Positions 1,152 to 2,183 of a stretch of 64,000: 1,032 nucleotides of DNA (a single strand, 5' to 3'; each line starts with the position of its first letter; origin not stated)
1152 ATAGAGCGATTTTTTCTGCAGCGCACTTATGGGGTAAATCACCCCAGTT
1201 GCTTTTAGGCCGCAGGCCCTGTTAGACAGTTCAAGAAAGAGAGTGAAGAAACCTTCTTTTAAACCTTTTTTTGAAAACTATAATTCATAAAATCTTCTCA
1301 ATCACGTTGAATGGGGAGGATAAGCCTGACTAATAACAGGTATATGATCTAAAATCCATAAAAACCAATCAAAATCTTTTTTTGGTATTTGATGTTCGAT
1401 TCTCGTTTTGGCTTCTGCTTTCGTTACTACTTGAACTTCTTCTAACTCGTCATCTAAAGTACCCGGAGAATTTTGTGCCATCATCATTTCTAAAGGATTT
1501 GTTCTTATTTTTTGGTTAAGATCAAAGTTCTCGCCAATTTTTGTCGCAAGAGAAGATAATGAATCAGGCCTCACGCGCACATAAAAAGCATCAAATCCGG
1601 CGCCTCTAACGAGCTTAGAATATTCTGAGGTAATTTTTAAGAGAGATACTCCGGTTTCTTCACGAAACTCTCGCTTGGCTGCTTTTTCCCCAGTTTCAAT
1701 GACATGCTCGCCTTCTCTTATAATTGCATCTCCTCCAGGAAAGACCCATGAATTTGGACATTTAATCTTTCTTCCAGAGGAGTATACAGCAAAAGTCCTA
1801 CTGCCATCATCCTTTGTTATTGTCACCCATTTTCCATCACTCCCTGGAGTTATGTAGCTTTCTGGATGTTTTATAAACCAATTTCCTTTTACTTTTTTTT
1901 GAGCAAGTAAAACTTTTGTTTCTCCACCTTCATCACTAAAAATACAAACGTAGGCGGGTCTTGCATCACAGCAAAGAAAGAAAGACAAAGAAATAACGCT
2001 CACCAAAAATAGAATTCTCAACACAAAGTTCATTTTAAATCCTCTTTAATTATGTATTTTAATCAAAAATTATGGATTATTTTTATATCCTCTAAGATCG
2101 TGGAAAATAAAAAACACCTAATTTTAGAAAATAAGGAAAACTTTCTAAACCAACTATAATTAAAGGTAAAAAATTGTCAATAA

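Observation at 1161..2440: Pair of ~57-bp inverted palindromic repeats bracketing the exported Nudix gene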

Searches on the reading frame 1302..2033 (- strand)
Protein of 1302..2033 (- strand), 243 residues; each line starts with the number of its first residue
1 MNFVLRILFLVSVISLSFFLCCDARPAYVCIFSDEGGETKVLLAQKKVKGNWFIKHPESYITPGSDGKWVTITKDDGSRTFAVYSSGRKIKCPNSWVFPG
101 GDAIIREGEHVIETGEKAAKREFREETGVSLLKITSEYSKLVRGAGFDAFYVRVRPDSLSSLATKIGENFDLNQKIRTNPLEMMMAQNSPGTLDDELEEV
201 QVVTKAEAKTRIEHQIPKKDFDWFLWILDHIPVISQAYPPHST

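Call 13: search_protein_families(library=pfam, proteins=[window:1302-2033:-], max_evalue=0.01)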
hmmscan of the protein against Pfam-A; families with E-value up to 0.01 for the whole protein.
window:1302-2033:- (243 aa): 1 family
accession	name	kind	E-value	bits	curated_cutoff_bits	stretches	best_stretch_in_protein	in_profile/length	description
PF00293.34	NUDIX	-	1.4e-08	35.3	21.1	1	83-208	20-118/134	NUDIX domain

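Call 14: find_encoding_contigs(protein=window:1302-2033:-, flank=5000, max_places=10)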
Protein window:1302-2033:- (243 aa): 4 contigs read that carry it; 2 places shown.
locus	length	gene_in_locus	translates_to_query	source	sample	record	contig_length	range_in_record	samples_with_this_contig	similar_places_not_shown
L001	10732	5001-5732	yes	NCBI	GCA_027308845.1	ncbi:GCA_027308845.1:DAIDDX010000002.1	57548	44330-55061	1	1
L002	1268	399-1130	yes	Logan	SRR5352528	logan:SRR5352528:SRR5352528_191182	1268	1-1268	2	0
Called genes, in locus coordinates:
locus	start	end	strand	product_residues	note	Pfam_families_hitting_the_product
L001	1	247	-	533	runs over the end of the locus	PF00916:Sulfate_transp, PF16983:MFS_MOT1 (weak)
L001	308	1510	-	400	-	PF07690:MFS_1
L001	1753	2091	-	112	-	PF00583:Acetyltransf_1, PF13508:Acetyltransf_7, PF13673:Acetyltransf_10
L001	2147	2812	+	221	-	PF22823:MrpR_C_cat (faint), PF00589:Phage_integrase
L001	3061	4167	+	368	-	PF17761:DUF1016_N, PF06250:YhcG_C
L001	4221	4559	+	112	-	-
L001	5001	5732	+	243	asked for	PF00293:NUDIX (weak)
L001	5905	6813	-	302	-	-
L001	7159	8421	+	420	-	PF07690:MFS_1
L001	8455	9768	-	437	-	PF07690:MFS_1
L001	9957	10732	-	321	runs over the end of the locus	PF00056:Ldh_1_N, PF02866:Ldh_1_C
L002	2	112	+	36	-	?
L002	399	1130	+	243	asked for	PF00293:NUDIX (weak)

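Call 27: find_homologous_proteins(query=window:1302-2033:-)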
Query window:1302-2033:- (243 aa): 1 proteins with E <= 0.001 among 293 candidates.
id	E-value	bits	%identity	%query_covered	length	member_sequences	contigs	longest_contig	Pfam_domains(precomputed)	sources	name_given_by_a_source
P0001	1.4e-161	554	100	100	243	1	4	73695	PF00293.35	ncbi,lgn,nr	ncbi:MAG: hypothetical protein B7Y25_00045 [Alphaproteobacteria bacterium 16-39-46]|nr:MAG: hypothet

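Call 35: search_protein_representatives(protein=window:1302-2033:-)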
Query: 243 residues. Proteins with E-value up to 0.001 (for the whole library): 7; up to 1e-10: 1; up to 1e-30: 1. The best 7 are listed.
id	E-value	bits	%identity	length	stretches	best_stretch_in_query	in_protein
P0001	4.3e-162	553.5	100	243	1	1-243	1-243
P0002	3.8e-08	49.5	32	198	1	27-232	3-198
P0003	2.8e-05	40.1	37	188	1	83-226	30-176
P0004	3.6e-05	39.7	27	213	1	27-228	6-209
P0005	1.4e-04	37.8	36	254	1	4-132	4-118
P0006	1.4e-04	37.8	38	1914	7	29-84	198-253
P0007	7.8e-04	35.4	24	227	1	25-230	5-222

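Call 49: find_encoding_contigs(protein=window:1302-2033:-, flank=10000, max_places=10)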
Protein window:1302-2033:- (243 aa): 4 contigs read that carry it; 3 places shown.
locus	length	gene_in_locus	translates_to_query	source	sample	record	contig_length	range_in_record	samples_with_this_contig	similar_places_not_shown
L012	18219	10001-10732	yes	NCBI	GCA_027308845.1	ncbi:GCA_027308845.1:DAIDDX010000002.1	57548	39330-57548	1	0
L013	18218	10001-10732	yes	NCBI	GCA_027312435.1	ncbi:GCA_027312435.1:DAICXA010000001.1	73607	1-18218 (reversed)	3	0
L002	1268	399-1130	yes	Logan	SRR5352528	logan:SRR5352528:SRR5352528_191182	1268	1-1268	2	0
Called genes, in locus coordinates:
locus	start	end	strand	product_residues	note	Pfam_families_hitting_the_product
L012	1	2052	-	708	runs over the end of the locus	PF22745:Nlig-Ia, PF01653:DNA_ligase_aden, PF03120:OB_DNA_ligase, PF03119:DNA_ligase_ZBD, PF12826:HHH_2, PF00533:BRCT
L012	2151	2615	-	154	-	PF10996:Beta-Casp, PF07521:RMMBL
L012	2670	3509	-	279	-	PF00753:Lactamase_B, PF23023:Anti-Pycsar_Apyc1 (faint), PF16661:Lactamase_B_6, PF12706:Lactamase_B_2, PF10996:Beta-Casp (weak)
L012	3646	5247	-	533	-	PF00916:Sulfate_transp, PF16983:MFS_MOT1 (weak)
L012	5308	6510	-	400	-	PF07690:MFS_1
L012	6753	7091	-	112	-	PF00583:Acetyltransf_1, PF13508:Acetyltransf_7, PF13673:Acetyltransf_10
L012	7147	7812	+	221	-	PF22823:MrpR_C_cat (faint), PF00589:Phage_integrase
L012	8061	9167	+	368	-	PF17761:DUF1016_N, PF06250:YhcG_C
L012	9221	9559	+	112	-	-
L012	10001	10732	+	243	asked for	PF00293:NUDIX (weak)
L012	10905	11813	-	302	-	-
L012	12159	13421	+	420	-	PF07690:MFS_1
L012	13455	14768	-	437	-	PF07690:MFS_1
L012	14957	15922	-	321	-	PF00056:Ldh_1_N, PF02866:Ldh_1_C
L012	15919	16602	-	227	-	PF02230:Abhydrolase_2, PF03959:FSH1 (faint), PF12697:Abhydrolase_6 (faint)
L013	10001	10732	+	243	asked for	PF00293:NUDIX (weak)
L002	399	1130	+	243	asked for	PF00293:NUDIX (weak)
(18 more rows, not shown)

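Call 56: search_dna_similar(query=window:1302-2033:-, collection=plasmids, mode=protein, max_evalue=0.001, max_rows=10)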
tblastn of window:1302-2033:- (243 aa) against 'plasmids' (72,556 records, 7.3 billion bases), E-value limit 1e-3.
No match.

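Call 58: find_encoding_contigs(protein=P0002, flank=3000, max_places=5)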
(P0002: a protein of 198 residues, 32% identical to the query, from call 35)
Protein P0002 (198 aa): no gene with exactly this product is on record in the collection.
